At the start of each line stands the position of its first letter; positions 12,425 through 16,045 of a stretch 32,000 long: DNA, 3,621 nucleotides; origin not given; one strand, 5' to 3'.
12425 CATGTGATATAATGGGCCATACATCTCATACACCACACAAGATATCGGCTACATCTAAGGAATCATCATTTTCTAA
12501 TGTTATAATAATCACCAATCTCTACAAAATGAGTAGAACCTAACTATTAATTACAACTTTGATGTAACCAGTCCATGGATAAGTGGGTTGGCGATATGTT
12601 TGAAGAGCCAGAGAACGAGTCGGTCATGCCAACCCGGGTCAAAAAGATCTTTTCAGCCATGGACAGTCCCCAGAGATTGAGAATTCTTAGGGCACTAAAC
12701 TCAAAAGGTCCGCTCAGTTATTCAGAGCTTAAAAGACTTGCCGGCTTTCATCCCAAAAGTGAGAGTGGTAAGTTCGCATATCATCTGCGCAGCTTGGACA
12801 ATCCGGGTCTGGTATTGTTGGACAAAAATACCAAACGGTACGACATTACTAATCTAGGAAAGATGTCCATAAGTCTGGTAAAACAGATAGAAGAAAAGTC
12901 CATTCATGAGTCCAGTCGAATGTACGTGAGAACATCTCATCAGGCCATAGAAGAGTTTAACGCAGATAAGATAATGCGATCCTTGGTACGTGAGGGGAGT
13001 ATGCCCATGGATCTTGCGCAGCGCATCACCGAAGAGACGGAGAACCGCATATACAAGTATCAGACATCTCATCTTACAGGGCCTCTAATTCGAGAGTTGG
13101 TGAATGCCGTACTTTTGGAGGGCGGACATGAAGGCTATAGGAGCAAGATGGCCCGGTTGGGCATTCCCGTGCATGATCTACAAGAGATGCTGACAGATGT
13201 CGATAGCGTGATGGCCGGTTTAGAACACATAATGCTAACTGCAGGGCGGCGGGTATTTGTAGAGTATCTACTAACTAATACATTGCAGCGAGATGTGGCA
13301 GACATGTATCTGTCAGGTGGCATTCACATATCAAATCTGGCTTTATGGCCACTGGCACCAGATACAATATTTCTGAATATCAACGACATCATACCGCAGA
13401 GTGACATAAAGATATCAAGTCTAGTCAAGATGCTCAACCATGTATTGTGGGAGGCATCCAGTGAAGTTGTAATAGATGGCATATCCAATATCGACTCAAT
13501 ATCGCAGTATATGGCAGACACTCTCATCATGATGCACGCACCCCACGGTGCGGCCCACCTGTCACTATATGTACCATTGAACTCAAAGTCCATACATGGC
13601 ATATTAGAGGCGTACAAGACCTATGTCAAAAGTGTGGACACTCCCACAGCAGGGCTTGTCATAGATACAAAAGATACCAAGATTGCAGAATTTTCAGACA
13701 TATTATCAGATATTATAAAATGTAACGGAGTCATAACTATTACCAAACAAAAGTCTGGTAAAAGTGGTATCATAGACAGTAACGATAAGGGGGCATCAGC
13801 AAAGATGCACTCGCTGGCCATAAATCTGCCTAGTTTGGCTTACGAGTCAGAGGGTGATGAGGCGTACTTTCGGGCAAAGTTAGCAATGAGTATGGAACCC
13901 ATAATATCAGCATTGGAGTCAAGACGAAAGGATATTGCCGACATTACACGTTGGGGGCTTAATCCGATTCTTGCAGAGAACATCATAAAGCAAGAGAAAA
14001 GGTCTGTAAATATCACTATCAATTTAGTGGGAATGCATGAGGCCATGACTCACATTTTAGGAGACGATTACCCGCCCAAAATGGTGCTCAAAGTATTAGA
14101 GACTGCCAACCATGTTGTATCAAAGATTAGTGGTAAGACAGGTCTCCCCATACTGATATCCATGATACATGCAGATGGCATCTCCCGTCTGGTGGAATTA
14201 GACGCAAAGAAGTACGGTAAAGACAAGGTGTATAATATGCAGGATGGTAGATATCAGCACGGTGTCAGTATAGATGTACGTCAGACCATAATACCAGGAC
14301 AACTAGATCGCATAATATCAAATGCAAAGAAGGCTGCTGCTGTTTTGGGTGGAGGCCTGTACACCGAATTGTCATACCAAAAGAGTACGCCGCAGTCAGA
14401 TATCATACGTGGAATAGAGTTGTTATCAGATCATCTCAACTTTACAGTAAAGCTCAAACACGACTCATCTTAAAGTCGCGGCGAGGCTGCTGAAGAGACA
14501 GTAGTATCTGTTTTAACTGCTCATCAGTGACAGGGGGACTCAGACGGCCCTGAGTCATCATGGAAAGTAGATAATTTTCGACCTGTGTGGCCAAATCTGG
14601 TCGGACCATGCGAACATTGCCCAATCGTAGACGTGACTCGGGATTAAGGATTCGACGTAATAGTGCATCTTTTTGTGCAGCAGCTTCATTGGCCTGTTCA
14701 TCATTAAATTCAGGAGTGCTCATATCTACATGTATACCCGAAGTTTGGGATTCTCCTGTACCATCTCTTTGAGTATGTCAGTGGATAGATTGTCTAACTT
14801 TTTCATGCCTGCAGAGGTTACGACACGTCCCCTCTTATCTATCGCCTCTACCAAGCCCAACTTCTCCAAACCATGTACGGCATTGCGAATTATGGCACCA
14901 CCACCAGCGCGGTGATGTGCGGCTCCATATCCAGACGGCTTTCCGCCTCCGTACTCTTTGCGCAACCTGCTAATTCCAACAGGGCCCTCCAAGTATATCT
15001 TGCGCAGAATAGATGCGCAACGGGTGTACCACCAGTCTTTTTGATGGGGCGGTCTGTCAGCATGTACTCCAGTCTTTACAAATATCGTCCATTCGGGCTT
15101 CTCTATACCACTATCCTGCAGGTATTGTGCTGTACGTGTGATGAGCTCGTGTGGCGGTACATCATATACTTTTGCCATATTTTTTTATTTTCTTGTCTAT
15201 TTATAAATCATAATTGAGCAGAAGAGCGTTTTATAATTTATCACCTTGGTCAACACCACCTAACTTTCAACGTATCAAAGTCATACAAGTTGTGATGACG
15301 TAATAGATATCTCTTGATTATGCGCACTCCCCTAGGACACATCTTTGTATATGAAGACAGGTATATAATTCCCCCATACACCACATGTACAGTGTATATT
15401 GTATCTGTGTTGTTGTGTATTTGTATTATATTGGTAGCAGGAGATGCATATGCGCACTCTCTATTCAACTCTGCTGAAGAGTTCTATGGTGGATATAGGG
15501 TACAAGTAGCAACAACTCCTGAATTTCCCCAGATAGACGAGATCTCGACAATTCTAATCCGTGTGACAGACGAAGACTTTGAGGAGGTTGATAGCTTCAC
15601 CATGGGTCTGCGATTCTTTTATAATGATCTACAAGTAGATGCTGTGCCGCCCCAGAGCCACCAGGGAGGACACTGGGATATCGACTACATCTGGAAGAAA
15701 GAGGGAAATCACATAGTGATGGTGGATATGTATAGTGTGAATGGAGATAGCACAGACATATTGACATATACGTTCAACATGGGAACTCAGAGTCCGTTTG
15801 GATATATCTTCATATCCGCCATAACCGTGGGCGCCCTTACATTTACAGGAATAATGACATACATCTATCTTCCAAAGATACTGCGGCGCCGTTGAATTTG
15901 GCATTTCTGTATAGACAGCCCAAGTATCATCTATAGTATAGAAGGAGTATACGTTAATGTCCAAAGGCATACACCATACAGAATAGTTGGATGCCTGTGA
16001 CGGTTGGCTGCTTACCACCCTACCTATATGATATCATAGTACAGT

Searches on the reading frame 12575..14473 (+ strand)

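Call 10: search_protein_families(library=pfam, proteins=[window:12575-14473:+], max_evalue=0.001)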
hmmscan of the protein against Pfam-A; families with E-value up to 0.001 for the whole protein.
window:12575-14473:+ (632 aa): 4 families
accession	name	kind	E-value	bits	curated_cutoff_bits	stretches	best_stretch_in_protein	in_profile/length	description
PF13597.11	NRDD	-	7.2e-15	55.1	26.2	1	411-593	279-470/562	Anaerobic ribonucleoside-triphosphate reductase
PF24038.1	DUF7347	-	4.4e-09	36.9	27.6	1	24-97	3-72/77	Domain of unknown function (DUF7347)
PF03477.21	ATP-cone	-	1.4e-06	29.1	25.8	1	116-188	1-75/88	ATP cone domain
PF12840.13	HTH_20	-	5.6e-06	26.7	27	1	29-74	1-42/51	Helix-turn-helix domain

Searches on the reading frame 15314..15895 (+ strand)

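Call 10: search_protein_families(library=pfam, proteins=[window:15314-15895:+], max_evalue=0.001)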
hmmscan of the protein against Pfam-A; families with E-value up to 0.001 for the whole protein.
window:15314-15895:+ (193 aa): 0 families

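Call 76: search_protein_families(library=ncbifam, proteins=[window:15314-15895:+], max_evalue=0.1)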
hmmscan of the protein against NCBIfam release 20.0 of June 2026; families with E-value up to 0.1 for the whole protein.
window:15314-15895:+ (193 aa): 1 family
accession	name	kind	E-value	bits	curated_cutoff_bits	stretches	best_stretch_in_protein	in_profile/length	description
TIGR00966.2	transloc_SecF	equivalog_domain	0.057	12.9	160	1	27-85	10-63/279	protein translocase subunit SecF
